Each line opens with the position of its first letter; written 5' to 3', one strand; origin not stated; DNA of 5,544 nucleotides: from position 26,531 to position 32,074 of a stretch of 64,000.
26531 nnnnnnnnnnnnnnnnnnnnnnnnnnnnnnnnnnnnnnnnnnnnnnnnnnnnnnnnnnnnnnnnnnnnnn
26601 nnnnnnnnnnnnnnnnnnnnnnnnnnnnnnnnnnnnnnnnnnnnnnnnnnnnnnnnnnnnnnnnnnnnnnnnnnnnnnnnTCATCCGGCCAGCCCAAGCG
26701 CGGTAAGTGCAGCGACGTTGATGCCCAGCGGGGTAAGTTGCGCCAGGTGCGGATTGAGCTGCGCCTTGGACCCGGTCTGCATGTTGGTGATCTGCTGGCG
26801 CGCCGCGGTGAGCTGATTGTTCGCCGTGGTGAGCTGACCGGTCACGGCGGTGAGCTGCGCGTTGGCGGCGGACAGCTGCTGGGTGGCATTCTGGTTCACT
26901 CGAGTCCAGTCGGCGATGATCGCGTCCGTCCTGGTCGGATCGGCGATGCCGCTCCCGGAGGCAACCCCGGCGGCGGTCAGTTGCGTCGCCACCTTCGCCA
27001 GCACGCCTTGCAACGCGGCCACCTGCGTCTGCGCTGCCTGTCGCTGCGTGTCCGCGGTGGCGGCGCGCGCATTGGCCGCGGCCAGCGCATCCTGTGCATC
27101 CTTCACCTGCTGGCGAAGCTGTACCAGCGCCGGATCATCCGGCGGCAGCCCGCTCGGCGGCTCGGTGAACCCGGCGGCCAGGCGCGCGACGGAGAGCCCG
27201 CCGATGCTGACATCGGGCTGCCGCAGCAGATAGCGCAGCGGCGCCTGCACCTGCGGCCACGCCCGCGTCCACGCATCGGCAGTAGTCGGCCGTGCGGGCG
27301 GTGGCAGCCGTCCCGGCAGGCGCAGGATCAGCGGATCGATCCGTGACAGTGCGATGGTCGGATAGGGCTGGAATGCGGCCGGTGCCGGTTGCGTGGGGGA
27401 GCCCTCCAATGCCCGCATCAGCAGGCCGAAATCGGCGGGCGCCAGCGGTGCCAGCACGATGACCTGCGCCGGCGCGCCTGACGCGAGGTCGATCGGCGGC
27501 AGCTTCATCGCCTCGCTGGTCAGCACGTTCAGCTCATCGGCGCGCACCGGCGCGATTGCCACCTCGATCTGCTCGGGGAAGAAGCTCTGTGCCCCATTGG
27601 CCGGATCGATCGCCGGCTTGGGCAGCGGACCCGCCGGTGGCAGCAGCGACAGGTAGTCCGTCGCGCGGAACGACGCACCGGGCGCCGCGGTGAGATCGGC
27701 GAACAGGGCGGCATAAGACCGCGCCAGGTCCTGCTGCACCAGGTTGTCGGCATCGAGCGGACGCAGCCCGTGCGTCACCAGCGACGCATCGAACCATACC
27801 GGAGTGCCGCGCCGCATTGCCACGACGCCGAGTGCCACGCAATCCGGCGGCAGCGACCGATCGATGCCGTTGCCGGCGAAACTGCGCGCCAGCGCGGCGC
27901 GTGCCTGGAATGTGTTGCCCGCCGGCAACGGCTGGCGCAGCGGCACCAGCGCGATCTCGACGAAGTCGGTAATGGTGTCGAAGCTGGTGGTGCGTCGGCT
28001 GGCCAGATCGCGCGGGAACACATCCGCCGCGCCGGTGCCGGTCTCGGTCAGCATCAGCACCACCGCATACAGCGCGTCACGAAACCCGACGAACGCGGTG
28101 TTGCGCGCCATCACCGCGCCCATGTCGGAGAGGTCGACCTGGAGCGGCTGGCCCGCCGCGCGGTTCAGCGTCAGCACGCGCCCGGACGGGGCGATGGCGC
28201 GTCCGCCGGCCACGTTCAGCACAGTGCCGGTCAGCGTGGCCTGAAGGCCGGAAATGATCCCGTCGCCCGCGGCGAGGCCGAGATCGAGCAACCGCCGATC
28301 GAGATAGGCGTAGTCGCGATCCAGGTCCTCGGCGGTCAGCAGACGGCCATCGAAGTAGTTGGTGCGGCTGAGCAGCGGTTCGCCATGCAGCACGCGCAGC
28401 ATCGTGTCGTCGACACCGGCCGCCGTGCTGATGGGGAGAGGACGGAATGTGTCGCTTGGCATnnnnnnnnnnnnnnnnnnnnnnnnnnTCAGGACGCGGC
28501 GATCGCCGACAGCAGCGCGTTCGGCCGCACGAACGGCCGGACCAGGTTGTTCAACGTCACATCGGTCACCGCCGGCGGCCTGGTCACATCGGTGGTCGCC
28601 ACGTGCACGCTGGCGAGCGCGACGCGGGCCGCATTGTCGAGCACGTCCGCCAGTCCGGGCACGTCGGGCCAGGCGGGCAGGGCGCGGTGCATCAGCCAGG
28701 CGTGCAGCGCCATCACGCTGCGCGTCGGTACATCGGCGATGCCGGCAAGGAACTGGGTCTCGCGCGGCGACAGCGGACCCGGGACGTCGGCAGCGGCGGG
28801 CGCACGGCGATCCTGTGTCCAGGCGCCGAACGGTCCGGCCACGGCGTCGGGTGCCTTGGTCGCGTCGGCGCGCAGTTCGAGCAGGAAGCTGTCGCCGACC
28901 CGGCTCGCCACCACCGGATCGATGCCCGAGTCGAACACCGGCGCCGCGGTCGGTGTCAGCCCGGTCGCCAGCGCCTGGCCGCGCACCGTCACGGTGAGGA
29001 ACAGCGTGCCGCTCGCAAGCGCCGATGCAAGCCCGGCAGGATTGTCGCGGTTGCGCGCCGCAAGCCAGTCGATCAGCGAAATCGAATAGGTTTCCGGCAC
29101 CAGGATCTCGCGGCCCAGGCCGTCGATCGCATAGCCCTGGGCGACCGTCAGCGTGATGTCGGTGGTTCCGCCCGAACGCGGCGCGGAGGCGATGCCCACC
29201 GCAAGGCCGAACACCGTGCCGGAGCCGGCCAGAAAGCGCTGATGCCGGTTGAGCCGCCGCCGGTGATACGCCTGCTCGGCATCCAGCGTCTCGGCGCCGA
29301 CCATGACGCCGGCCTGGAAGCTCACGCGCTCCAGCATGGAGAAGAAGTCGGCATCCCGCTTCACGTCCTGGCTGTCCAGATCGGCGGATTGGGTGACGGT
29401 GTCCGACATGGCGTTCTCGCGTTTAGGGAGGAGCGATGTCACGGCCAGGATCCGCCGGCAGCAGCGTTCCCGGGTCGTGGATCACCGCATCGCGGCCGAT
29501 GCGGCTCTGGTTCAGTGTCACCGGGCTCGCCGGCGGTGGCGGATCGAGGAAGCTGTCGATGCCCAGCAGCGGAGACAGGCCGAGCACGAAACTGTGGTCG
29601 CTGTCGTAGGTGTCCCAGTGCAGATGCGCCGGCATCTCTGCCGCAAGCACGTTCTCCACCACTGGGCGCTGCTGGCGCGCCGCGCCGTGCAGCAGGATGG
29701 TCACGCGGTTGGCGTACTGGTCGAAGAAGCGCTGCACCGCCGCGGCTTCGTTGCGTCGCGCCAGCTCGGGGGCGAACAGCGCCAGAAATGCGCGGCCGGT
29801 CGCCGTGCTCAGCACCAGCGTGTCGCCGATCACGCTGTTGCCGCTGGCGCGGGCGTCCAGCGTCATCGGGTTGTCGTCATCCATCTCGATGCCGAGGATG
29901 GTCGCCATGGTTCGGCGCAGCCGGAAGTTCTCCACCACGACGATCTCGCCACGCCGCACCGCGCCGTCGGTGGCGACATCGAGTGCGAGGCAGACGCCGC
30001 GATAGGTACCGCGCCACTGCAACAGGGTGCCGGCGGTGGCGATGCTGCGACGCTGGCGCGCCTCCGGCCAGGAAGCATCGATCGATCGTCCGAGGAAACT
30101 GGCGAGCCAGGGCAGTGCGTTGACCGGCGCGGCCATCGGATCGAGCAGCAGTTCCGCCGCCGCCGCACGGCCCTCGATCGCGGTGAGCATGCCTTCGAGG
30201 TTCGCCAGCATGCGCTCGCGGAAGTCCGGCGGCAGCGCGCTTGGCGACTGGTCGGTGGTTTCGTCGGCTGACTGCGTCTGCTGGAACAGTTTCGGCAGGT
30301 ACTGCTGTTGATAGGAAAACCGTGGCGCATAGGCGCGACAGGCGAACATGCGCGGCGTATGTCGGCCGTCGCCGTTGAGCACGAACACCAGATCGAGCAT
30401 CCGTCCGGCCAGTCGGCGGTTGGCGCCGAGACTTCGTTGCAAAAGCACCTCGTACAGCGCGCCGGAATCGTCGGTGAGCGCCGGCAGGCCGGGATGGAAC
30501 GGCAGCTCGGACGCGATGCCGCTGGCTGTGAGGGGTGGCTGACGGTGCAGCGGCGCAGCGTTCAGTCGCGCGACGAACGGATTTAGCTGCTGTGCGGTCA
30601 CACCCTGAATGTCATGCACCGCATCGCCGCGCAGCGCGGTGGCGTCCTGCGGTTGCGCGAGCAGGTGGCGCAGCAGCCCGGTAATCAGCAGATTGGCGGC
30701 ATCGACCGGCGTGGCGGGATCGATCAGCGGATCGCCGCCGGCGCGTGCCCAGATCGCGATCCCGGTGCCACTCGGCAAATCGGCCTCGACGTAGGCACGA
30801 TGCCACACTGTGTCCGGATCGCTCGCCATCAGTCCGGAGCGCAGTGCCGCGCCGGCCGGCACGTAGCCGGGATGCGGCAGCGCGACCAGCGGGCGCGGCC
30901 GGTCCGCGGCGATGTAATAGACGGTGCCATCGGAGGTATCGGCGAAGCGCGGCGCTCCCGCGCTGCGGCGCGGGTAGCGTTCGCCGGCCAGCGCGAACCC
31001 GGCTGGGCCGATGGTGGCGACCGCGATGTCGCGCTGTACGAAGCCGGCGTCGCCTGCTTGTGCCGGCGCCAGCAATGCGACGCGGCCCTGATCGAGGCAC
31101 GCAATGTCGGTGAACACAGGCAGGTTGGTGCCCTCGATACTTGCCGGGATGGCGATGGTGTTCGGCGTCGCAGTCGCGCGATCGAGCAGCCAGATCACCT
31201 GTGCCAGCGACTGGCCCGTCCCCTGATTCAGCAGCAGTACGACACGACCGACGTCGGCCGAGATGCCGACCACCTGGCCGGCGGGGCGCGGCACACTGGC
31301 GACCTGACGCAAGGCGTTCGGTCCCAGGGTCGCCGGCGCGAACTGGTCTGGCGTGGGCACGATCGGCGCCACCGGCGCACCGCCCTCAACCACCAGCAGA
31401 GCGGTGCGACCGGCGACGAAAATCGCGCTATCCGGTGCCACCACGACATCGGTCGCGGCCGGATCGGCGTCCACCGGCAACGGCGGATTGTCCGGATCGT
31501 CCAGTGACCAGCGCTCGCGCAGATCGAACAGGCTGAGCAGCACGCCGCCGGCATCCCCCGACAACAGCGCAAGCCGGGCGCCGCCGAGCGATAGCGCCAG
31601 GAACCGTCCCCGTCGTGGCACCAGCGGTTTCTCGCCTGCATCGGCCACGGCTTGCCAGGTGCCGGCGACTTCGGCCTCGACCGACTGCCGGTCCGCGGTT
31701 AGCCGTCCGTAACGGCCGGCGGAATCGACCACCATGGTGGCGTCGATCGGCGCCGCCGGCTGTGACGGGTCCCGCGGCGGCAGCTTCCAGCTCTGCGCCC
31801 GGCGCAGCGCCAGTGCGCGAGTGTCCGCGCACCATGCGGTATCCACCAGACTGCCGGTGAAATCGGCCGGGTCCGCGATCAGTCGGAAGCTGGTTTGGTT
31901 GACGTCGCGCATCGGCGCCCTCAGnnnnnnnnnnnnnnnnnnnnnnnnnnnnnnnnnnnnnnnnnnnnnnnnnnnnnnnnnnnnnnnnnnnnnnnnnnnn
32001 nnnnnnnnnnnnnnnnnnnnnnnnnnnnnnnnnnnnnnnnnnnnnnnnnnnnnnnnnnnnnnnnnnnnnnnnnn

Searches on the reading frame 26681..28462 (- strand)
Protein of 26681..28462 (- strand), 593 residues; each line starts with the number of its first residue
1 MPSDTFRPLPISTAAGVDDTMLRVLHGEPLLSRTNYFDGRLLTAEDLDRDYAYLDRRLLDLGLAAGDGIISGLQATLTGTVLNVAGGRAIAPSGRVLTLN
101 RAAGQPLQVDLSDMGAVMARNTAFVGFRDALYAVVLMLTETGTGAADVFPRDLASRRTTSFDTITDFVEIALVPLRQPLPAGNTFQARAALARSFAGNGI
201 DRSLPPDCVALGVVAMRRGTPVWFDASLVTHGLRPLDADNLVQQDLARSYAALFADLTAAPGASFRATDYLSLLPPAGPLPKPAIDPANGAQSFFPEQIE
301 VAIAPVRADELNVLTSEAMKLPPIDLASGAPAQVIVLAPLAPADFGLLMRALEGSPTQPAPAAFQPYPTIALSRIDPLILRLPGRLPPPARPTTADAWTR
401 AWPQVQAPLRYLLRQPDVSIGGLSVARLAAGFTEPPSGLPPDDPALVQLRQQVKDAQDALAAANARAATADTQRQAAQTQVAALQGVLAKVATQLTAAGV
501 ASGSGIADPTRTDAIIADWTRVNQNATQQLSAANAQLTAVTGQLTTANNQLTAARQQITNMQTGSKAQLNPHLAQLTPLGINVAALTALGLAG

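Call 7: search_protein_families(library=pfam, proteins=[window:26681-28462:-], max_evalue=0.01)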
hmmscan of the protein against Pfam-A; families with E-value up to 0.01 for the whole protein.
window:26681-28462:- (593 aa): 1 family
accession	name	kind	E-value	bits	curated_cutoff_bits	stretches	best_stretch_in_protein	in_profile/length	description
PF06810.17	Phage_scaffold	-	0.0063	16.9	35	1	510-577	14-91/170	Phage capsid assembly scaffolding protein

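Call 13: search_protein_families(library=ncbifam, proteins=[window:26681-28462:-], max_evalue=0.01)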
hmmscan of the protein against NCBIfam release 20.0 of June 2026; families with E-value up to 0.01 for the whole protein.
window:26681-28462:- (593 aa): 2 families
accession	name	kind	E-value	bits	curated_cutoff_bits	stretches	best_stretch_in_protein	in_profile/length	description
NF053767.1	CIS13_fam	equivalog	0.00039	19.8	370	1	32-97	5-76/392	CIS13 family contractile injection system protein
TIGR02168.1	SMC_prok_B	equivalog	0.004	14.9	567.35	1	449-563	754-868/1181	chromosome segregation protein SMC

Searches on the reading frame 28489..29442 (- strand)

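Call 7: search_protein_families(library=pfam, proteins=[window:28489-29442:-], max_evalue=0.01)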
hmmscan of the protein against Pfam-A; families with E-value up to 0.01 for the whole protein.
window:28489-29442:- (317 aa): 0 families

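Call 13: search_protein_families(library=ncbifam, proteins=[window:28489-29442:-], max_evalue=0.01)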
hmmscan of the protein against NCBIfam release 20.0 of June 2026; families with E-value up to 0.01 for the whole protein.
window:28489-29442:- (317 aa): 1 family
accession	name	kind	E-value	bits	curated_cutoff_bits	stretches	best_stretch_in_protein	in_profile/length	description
NF053767.1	CIS13_fam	equivalog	1e-13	51.3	370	1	36-123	3-86/392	CIS13 family contractile injection system protein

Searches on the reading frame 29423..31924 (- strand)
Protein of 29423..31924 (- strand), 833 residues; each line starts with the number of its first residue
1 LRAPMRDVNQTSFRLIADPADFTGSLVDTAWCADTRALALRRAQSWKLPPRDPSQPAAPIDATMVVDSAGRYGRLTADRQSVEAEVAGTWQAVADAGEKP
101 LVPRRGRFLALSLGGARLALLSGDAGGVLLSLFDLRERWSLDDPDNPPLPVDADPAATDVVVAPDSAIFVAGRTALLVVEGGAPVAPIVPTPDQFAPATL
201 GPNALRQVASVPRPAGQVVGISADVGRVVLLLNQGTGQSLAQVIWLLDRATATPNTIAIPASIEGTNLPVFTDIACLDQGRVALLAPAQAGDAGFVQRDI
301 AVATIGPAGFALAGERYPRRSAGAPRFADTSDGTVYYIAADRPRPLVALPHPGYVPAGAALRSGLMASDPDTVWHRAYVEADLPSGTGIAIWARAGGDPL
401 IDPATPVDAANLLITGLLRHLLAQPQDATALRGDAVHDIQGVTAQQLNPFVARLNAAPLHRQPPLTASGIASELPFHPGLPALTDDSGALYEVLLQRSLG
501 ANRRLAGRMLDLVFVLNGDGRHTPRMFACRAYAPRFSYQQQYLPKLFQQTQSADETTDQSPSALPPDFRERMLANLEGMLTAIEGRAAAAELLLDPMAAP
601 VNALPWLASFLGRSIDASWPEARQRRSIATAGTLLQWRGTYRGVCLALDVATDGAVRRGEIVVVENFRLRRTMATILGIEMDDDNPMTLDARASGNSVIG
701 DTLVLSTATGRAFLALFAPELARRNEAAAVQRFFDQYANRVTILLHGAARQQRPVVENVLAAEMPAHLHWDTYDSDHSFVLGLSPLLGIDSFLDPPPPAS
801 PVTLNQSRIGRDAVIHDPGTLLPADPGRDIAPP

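Call 7: search_protein_families(library=pfam, proteins=[window:29423-31924:-], max_evalue=0.01)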
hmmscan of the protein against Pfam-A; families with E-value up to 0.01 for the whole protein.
window:29423-31924:- (833 aa): 1 family
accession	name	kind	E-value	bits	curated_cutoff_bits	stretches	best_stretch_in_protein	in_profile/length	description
PF09684.15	Tail_P2_I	-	6.2e-08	33.1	20.6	1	570-649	6-86/139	Phage tail protein (Tail_P2_I)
